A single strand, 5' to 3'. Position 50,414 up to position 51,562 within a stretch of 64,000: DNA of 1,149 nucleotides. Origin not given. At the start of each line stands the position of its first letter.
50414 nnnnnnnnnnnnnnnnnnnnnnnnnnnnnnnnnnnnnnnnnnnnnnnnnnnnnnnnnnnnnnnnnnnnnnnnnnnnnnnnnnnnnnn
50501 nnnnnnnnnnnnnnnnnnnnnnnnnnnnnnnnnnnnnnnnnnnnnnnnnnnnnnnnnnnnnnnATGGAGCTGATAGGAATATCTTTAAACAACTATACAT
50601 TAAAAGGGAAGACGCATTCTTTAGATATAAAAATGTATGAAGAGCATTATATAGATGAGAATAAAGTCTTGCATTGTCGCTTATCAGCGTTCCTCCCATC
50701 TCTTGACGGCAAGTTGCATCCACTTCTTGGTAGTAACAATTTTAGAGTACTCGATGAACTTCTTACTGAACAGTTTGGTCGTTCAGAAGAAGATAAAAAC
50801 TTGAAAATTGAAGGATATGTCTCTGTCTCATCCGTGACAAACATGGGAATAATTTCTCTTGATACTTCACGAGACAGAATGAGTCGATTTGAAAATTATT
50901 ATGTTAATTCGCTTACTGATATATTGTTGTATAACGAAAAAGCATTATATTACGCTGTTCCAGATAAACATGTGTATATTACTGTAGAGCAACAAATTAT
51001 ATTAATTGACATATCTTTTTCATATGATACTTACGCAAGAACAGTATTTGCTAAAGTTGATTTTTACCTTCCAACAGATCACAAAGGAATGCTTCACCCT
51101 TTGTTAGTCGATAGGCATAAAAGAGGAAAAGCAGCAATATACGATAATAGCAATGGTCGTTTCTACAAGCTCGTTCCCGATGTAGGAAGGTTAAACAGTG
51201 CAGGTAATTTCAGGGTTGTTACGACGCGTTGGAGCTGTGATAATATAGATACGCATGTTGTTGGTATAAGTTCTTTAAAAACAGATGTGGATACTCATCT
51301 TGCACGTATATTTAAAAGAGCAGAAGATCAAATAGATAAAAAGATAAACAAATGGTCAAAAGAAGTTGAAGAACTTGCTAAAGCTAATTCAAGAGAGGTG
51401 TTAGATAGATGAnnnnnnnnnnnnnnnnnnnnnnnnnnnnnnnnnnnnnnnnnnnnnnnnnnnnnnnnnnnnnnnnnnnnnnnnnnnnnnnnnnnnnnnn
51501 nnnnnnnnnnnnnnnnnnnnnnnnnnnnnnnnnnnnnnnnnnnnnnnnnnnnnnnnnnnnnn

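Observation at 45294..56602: Second array of about 12 paralogs built from a repeated ~60-aa '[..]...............' hairpin module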

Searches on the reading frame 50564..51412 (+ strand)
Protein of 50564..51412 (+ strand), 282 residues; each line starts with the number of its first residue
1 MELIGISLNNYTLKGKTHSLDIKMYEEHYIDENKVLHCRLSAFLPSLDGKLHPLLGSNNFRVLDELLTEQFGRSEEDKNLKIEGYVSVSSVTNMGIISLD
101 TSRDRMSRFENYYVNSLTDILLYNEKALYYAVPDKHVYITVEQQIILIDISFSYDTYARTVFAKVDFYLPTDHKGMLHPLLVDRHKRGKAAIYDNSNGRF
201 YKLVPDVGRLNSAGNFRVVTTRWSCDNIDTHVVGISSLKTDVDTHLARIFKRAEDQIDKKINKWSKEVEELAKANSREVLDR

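Call 5: search_protein_families(library=pfam, proteins=[window:50564-51412:+], max_evalue=1)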
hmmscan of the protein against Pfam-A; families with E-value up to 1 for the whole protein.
window:50564-51412:+ (282 aa): 0 families

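Call 6: search_protein_families(library=phrogs, proteins=[window:50564-51412:+], max_evalue=0.1)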
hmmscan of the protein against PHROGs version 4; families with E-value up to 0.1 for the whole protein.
window:50564-51412:+ (282 aa): 1 family
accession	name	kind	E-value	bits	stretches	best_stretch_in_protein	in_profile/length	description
phrog_5567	-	unknown function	0.054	14.2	0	83-115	62-94/140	-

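Call 42: find_related_loci(query=window:50564-51412:+, collection=viral_contigs, flank=10000)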
Query window:50564-51412:+ (282 aa) in viral_contigs; peptide patterns used: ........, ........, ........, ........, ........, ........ (x = any residue, [..] = any of these).
19 stretches matched a pattern, but none encodes a relative of the query by tblastn (E <= 1e-3).

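Call 54: search_protein_families(library=padloc, proteins=[window:50564-51412:+], max_evalue=0.1)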
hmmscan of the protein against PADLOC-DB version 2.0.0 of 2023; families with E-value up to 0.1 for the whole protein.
window:50564-51412:+ (282 aa): 0 families

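Call 55: search_protein_families(library=ncbifam, proteins=[window:50564-51412:+], max_evalue=0.1)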
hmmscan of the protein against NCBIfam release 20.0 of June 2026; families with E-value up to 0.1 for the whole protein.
window:50564-51412:+ (282 aa): 2 families
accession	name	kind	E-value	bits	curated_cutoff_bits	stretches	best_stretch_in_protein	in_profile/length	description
TIGR02540.1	gpx7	equivalog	0.013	15.3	207.3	0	50-87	46-82/153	putative glutathione peroxidase Gpx7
NF048000.1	ECH1013_TF_S24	equivalog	0.056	13.3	300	0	87-154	76-141/204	ECH_1013 family putative transcriptional regulator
